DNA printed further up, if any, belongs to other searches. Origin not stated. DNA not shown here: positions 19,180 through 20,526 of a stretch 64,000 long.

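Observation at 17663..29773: Translationally coupled four-gene envelope module: giant Ig-array/beta-helix protein, PEGA Hanks kinase, TPR/FlgD-Ig protein, Big_2/beta-barrel protein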

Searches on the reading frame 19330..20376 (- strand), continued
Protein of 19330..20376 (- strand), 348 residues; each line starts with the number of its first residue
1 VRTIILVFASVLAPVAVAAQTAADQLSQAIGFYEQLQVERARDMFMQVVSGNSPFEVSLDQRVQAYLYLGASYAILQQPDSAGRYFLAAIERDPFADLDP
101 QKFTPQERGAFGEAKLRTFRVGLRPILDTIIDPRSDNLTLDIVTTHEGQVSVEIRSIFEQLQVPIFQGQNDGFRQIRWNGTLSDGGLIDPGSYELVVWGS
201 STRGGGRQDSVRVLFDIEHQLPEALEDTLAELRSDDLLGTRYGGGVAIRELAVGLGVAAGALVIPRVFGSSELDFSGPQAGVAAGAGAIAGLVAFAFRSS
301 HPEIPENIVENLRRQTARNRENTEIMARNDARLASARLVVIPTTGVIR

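Call 57: search_protein_representatives(alignment_id=A1)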
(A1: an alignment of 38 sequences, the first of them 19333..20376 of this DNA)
Query: 38 sequences, 352 profile positions. Proteins with E-value up to 0.001 (for the whole library): 2326; up to 1e-10: 732; up to 1e-30: 143. The best 150 are listed.
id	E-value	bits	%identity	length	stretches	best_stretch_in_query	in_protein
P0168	3.4e-151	519.6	-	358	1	3-351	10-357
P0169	3.8e-143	493.2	-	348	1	8-350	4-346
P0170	1.6e-137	474.6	-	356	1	8-349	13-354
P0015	1.2e-133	462.0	-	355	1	2-352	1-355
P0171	1.8e-133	461.4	-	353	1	3-348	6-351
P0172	5.5e-130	449.9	-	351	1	7-349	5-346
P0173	1.9e-125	435.0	-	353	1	5-350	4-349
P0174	1.1e-124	432.4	-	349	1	2-347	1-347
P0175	3.4e-123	427.5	-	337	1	27-352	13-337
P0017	5.0e-122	423.7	-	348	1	7-349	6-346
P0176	7.3e-114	396.9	-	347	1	8-351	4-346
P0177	5.7e-113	393.9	-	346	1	8-351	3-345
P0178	6.6e-110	383.8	-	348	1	8-350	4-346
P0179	7.9e-109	380.3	-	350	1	10-350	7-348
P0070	2.4e-108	378.7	-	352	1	8-350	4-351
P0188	2.1e-92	326.2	-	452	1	3-254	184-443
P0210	1.6e-65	237.9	-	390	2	26-230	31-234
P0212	2.5e-59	217.5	-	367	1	9-350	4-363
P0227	7.4e-46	173.2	-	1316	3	29-225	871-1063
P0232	5.3e-44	167.1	-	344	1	9-348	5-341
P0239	4.0e-41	157.6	-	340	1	9-351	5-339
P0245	1.5e-38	149.1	-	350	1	7-346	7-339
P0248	2.8e-37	145.0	-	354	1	3-337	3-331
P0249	4.4e-37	144.3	-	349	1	8-347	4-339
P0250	5.0e-37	144.1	-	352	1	3-342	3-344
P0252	2.4e-36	141.9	-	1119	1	19-222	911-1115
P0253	2.9e-36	141.6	-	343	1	9-345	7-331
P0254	3.6e-36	141.3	-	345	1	2-338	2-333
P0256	9.0e-36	140.0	-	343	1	9-347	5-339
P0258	2.2e-35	138.8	-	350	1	10-348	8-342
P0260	5.1e-35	137.5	-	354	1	7-344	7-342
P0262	9.0e-35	136.7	-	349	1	2-343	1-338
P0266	1.9e-34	135.7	-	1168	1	18-187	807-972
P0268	1.1e-33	133.1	-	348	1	7-348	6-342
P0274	2.3e-33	132.1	-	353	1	3-348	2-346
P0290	5.2e-32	127.6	-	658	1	28-224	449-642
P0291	5.3e-32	127.6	-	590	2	74-338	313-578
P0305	1.0e-30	123.4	-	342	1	8-339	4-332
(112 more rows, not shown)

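Call 58: search_protein_families(library=pfam, proteins=[P0227, P0252, P0266, P0290, P0291, P0188, P0245, P0260, P0305, P0210], max_evalue=0.001)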
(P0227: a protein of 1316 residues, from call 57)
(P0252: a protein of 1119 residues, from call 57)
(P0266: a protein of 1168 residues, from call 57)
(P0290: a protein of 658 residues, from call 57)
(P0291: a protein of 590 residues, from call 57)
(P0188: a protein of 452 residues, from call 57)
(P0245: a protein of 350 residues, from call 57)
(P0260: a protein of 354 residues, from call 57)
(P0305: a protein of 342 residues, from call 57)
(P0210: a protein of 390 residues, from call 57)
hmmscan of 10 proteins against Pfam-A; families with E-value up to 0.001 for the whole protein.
P0227 (1316 aa): 0 families

P0252 (1119 aa): 0 families

P0266 (1168 aa): 1 family
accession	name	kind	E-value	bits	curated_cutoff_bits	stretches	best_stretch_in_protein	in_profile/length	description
PF02368.24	Big_2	-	9.4e-07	29.1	22.8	1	750-785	34-69/79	Bacterial Ig-like domain (group 2)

P0290 (658 aa): 3 families
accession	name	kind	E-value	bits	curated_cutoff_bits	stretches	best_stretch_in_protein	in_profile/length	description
PF00069.31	Pkinase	-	1.4e-44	152.9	31.7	1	2-249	13-259/263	Protein kinase domain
PF07714.23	PK_Tyr_Ser-Thr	-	3.1e-31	109.1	23.1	1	14-244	29-252/258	Protein tyrosine and serine/threonine kinase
PF01636.29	APH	-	7.5e-06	26.3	23.2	1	3-105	12-109/239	Phosphotransferase enzyme family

P0291 (590 aa): 1 family
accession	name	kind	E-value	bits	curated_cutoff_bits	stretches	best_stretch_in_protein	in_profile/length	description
PF08308.17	PEGA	-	1e-11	45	20.8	1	222-276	7-62/71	PEGA domain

P0188 (452 aa): 2 families
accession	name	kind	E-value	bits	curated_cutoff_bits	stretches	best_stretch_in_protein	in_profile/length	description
PF13432.12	TPR_16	-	5.7e-05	23.9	32.7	1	213-283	1-64/65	Tetratricopeptide repeat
PF07719.23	TPR_2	-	0.00026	21.3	27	0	252-281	3-32/34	Tetratricopeptide repeat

P0245 (350 aa): 1 family
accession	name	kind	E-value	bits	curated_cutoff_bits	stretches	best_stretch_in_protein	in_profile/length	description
PF13860.13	FlgD_ig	-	3.5e-06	27.3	27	1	136-202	8-76/79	FlgD Ig-like domain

P0260 (354 aa): 1 family
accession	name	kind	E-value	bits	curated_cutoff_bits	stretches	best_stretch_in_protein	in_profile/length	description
PF13860.13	FlgD_ig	-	0.00012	22.5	27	1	176-205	46-76/79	FlgD Ig-like domain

P0305 (342 aa): 1 family
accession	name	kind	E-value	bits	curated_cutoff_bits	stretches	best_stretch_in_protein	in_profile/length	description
PF14559.12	TPR_19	-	0.00098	19.8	25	0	65-96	26-57/68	Tetratricopeptide repeat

P0210 (390 aa): 1 family
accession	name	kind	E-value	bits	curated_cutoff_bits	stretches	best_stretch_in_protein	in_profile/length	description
PF13860.13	FlgD_ig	-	3.3e-05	24.2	27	1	181-211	47-77/79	FlgD Ig-like domain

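Call 59: list_cluster_members(proteins=[P0232, P0245, P0248, P0260, P0274, P0290, P0252, P0227, P0291, P0305])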
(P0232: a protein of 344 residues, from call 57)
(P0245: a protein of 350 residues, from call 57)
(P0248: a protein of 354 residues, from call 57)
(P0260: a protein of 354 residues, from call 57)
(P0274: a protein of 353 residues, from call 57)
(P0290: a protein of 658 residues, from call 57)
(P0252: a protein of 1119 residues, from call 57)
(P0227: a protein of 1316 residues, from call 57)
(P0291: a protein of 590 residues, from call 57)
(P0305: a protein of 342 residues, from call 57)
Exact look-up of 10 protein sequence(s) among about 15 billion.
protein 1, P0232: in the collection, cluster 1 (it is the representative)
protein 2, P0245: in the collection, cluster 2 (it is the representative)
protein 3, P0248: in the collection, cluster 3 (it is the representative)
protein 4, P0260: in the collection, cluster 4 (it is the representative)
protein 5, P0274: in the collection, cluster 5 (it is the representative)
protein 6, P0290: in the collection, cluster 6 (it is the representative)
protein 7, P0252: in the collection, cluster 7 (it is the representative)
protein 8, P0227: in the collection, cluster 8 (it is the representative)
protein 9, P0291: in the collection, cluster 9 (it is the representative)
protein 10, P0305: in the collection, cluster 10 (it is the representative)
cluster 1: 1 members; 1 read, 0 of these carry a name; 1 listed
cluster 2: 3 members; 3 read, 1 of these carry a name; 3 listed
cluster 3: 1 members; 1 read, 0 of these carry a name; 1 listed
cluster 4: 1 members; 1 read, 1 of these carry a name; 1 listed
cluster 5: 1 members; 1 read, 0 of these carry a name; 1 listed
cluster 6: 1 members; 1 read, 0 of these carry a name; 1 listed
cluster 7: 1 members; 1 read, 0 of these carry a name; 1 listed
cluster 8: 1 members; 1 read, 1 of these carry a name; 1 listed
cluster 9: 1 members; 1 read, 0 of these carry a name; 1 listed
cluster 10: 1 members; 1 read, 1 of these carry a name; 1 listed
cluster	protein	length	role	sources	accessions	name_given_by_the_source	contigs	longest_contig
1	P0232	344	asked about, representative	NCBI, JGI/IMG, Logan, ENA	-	-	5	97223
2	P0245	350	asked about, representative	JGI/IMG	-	hypothetical protein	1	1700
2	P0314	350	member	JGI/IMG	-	-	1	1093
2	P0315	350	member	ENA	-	-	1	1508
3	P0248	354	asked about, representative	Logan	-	-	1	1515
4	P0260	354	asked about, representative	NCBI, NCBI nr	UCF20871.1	MAG: hypothetical protein JSU87_05545 [Gemmatimonadota bacterium]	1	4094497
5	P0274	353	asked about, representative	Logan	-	-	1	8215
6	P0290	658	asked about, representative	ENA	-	-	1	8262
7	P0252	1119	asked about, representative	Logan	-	-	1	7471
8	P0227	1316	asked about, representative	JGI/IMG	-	hypothetical protein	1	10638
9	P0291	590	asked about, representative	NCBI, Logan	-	-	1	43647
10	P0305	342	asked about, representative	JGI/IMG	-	hypothetical protein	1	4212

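Call 60: find_encoding_contigs(protein=P0260, flank=10000, max_places=1)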
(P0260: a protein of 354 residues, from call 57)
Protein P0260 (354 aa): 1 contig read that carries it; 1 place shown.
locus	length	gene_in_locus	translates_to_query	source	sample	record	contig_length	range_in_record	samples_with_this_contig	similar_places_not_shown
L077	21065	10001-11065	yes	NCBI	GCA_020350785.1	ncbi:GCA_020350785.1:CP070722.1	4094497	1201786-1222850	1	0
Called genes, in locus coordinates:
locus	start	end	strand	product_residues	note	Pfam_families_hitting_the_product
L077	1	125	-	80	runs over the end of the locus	-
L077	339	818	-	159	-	-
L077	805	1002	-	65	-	-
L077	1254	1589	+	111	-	PF03551:PadR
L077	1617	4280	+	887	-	PF12704:MacB_PCD, PF02687:FtsX, PF12704:MacB_PCD, PF02687:FtsX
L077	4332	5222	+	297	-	PF11199:DUF2891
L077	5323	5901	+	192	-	PF01497:Peripla_BP_2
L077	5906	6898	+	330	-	PF01032:FecCD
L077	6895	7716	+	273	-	PF00005:ABC_tran, PF02463:SMC_N (faint), PF13555:AAA_29 (faint), PF13304:AAA_21 (weak)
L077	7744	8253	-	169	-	PF13577:SnoaL_4 (weak), PF14534:DUF4440, PF12680:SnoaL_2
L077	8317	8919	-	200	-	PF01243:PNPOx_N, PF12900:Pyridox_ox_2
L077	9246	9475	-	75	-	-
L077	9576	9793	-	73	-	-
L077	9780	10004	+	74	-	PF08308:PEGA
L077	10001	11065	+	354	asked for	-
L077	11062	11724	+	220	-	-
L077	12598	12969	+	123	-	PF06262:Zincin_1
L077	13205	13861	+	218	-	-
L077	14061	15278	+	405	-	PF01244:Peptidase_M19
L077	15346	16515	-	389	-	PF05684:DUF819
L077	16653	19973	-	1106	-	PF01074:Glyco_hydro_38N, PF07748:Glyco_hydro_38C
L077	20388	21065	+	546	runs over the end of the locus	PF20656:MS_N, PF01274:MS_TIM-barrel, PF20659:MS_C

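Call 61: find_encoding_contigs(protein=P0232, flank=10000, max_places=1)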
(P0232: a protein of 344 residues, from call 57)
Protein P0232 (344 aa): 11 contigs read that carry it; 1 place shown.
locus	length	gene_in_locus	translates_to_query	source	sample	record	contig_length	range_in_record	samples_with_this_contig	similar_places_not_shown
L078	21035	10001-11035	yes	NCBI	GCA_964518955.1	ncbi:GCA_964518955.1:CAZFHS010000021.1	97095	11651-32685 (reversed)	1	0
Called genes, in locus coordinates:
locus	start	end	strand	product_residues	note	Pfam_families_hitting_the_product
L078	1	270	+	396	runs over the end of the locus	PF01103:Omp85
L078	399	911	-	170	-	PF14595:Thioredoxin_9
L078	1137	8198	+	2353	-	PF02368:Big_2 (faint), PF26182:Ig_NUP210_5th (faint), PF13229:Beta_helix, PF05048:NosD (weak), PF13229:Beta_helix, PF05048:NosD, PF13229:Beta_helix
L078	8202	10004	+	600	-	-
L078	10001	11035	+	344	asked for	-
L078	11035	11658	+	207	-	-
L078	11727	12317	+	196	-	PF00440:TetR_N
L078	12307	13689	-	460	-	PF00209:SNF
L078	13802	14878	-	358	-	PF00069:Pkinase, PF07714:PK_Tyr_Ser-Thr, PF17667:Pkinase_fungal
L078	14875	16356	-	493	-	PF00072:Response_reg, PF01590:GAF, PF13185:GAF_2, PF00990:GGDEF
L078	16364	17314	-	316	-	PF00291:PALP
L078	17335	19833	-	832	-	PF00521:DNA_topoisoIV, PF03989:DNA_gyraseA_C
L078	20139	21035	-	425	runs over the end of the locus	PF05569:Peptidase_M56, PF07715:Plug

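Call 63: search_protein_families(library=pfam, proteins=[L078:8202-10001:+, L078:11035-11655:+, L077:11062-11721:+, L077:9780-10001:+, L078:1137-8195:+], max_evalue=0.1)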
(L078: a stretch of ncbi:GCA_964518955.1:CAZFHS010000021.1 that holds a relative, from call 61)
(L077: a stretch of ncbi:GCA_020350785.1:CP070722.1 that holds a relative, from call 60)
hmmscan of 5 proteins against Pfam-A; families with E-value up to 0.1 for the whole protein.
L078:8202-10001:+ (600 aa): 14 families
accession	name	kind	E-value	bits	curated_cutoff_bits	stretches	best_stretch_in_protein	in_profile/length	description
PF00069.31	Pkinase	-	4.9e-49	167.5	31.7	1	62-308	1-252/263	Protein kinase domain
PF07714.23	PK_Tyr_Ser-Thr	-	9.5e-34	117.3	23.1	1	63-307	2-248/258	Protein tyrosine and serine/threonine kinase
PF08308.17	PEGA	-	4.7e-09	36.5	20.8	2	529-585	2-59/71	PEGA domain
PF03109.22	ABC1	-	3.2e-05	23.6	22.9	1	107-215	120-222/244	ABC1 atypical kinase-like domain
PF13240.11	Zn_Ribbon_1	-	4.1e-05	23.7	25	1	10-28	2-20/23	zinc-ribbon domain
PF24463.1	DUF7577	-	9.7e-05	22.3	28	1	10-28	5-23/27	Domain of unknown function (DUF7577)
PF12773.13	DZR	-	0.00042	20.9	27.3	1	10-29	1-20/45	Double zinc ribbon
PF13248.11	Zn_ribbon_3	-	0.00061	19.6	27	1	10-28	5-23/26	zinc-ribbon domain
PF01636.29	APH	-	0.0008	19.7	23.2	1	126-205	119-195/239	Phosphotransferase enzyme family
PF13620.12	CarboxypepD_reg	-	0.0034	18.1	32.3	0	486-515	44-74/82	Carboxypeptidase regulatory-like domain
PF06293.20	Kdo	-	0.01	15.7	21.3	1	145-197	103-155/207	Lipopolysaccharide kinase (Kdo/WaaP) family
PF14531.12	Kinase-like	-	0.011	15.5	25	1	174-264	159-254/289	Kinase-like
PF17667.7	Pkinase_fungal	-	0.011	14.9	24.1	1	176-231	303-363/387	Fungal protein kinase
PF08271.17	Zn_Ribbon_TF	-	0.085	12.9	29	0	9-33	2-31/43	TFIIB zinc-binding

L078:11035-11655:+ (207 aa): 0 families

L077:11062-11721:+ (220 aa): 1 family
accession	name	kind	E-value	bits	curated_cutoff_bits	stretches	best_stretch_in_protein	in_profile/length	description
PF08105.16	Antimicrobial10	-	0.075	13.6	25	0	8-32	10-34/50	Metchnikowin family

L077:9780-10001:+ (74 aa): 2 families
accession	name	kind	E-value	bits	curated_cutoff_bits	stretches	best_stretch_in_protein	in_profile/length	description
PF08308.17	PEGA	-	4.9e-13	49.2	20.8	1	4-65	2-64/71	PEGA domain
PF13620.12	CarboxypepD_reg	-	0.00022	21.9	32.3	1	32-69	44-81/82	Carboxypeptidase regulatory-like domain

L078:1137-8195:+ (2353 aa): 3 families
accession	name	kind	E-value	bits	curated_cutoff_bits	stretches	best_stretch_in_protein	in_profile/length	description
PF13229.12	Beta_helix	-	1.2e-68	230.1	25.9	8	1560-1699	9-149/158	Right handed beta helix region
PF05048.19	NosD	-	1.2e-35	123.3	23.6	5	1569-1739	12-180/212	Periplasmic copper-binding protein (NosD)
PF02368.24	Big_2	-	2.1e-19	69.7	22.8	3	212-288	5-77/79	Bacterial Ig-like domain (group 2)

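Call 82: list_cluster_members(proteins=[P0239, P0249, P0250, P0253, P0254, P0256, P0258, P0262, P0268, P0212])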
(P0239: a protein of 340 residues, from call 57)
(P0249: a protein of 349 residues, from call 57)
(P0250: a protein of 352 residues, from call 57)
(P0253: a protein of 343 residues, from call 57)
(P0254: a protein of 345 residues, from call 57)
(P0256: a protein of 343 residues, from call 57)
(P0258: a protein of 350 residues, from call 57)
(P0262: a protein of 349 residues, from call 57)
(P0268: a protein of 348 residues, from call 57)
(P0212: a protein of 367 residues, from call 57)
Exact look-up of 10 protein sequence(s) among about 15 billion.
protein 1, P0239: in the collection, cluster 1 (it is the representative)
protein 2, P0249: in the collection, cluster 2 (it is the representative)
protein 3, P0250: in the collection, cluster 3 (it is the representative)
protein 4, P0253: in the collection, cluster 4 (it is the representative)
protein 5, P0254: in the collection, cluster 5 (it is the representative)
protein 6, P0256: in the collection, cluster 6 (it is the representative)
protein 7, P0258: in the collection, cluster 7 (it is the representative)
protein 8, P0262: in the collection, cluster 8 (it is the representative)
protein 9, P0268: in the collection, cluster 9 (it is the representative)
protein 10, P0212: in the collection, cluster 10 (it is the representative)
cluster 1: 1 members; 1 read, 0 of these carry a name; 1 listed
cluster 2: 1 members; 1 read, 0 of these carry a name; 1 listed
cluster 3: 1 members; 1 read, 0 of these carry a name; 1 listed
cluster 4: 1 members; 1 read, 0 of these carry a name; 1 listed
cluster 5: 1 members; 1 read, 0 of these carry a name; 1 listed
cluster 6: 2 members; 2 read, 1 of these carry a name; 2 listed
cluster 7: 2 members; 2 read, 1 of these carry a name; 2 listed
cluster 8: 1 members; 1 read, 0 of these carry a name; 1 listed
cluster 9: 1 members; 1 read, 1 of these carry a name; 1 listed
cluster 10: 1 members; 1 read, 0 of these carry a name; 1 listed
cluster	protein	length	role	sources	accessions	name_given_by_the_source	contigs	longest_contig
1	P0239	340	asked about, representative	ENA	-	-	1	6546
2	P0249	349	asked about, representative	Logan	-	-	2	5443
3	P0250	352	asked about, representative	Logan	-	-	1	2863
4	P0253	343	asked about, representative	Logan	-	-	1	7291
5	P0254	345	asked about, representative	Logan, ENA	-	-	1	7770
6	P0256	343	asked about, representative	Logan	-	-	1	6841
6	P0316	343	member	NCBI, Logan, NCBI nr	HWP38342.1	MAG TPA: tetratricopeptide repeat protein [Gemmatimonadales bacterium] | tetratricopeptide repeat protein [Gemmatimonadales bacterium]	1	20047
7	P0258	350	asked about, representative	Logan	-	-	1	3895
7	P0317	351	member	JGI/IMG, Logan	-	hypothetical protein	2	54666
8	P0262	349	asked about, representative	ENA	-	-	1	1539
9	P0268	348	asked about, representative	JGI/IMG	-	hypothetical protein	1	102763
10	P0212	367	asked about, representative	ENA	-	-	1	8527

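Call 83: find_encoding_contigs(protein=P0268, flank=8000, max_places=1)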
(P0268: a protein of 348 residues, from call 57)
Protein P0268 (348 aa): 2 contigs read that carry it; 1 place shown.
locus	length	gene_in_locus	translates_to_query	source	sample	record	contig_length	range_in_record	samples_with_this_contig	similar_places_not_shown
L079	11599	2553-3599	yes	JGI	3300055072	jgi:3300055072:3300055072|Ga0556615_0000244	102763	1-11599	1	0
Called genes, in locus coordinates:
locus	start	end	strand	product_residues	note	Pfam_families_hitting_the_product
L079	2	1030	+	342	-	?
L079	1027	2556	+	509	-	PF00069:Pkinase, PF07714:PK_Tyr_Ser-Thr, PF08308:PEGA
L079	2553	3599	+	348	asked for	-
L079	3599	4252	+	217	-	-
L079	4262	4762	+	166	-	PF00578:AhpC-TSA, PF08534:Redoxin, PF13905:Thioredoxin_8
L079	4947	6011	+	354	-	PF01916:DS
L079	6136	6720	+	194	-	PF04542:Sigma70_r2, PF22029:PhyR_sigma2 (weak), PF08281:Sigma70_r4_2, PF04545:Sigma70_r4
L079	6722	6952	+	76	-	PF13490:zf-HC2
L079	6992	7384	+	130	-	-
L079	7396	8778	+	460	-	PF00578:AhpC-TSA, PF08534:Redoxin, PF13905:Thioredoxin_8 (weak)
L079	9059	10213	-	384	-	PF07992:Pyr_redox_2, PF21706:FCSD_central (weak)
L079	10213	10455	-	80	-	PF02635:DsrE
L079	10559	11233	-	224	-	PF01022:HTH_5, PF12840:HTH_20 (weak), PF00581:Rhodanese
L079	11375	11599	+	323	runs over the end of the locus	PF01699:Na_Ca_ex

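Call 84: find_encoding_contigs(protein=P0317, flank=8000, max_places=1)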
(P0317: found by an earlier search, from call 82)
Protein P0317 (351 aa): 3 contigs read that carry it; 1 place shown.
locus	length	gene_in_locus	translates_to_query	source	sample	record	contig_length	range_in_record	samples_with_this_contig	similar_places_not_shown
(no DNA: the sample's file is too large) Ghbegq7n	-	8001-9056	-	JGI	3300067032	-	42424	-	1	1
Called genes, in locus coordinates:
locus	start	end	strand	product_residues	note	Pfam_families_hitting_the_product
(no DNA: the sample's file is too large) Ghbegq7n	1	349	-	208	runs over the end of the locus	PF07228:SpoIIE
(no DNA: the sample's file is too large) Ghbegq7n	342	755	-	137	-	PF13581:HATPase_c_2, PF02518:HATPase_c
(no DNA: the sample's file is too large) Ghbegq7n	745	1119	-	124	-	PF01740:STAS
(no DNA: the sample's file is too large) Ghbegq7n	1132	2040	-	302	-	PF01740:STAS, PF13466:STAS_2 (weak)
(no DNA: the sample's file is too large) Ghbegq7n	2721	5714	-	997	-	PF00989:PAS, PF08448:PAS_4, PF13188:PAS_8, PF13426:PAS_9, PF13185:GAF_2, PF00989:PAS, PF08447:PAS_3, PF08448:PAS_4, +7 more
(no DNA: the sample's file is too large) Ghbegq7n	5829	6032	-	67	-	-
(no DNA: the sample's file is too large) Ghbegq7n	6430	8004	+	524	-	PF00069:Pkinase, PF07714:PK_Tyr_Ser-Thr, PF08308:PEGA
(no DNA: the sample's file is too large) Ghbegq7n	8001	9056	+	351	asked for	PF13428:TPR_14 (faint), PF13860:FlgD_ig (weak)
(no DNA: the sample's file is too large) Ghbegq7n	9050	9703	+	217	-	-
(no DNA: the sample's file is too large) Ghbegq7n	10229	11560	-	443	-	PF02885:Glycos_trans_3N, PF00591:Glycos_transf_3, PF07831:PYNP_C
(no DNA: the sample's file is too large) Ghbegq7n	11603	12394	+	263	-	PF00515:TPR_1 (faint), PF07719:TPR_2 (faint), PF13428:TPR_14 (faint), PF21033:RMD1-3, PF13414:TPR_11 (faint), PF14559:TPR_19 (faint), PF13431:TPR_17 (faint), PF13371:TPR_9 (weak)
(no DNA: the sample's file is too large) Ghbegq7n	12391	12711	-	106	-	PF12732:YtxH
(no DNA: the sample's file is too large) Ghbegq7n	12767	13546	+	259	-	PF13185:GAF_2, PF01590:GAF, PF13492:GAF_3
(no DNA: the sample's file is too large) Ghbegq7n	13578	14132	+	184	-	PF02830:V4R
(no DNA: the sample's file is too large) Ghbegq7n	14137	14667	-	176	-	PF00156:Pribosyltran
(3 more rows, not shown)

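Call 90: find_homologous_proteins(query=P0260)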
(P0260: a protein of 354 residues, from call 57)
Query P0260 (354 aa): 7 proteins with E <= 0.001 among 8000 candidates.
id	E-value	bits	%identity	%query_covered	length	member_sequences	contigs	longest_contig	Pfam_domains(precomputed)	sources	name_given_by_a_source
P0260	2.7e-225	765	100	100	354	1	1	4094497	-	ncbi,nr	ncbi:MAG: hypothetical protein JSU87_05545 [Gemmatimonadota bacterium]|nr:MAG: hypothetical protein 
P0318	2.2e-192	656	86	100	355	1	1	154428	-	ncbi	-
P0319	1.1e-118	414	57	92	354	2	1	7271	-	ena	-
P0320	6.1e-84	300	45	95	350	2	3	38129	-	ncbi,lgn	-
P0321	1.4e-78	282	45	95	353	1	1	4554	-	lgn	-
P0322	1.6e-60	223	40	95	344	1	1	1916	-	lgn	-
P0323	6.1e-42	162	35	95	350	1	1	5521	-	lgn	-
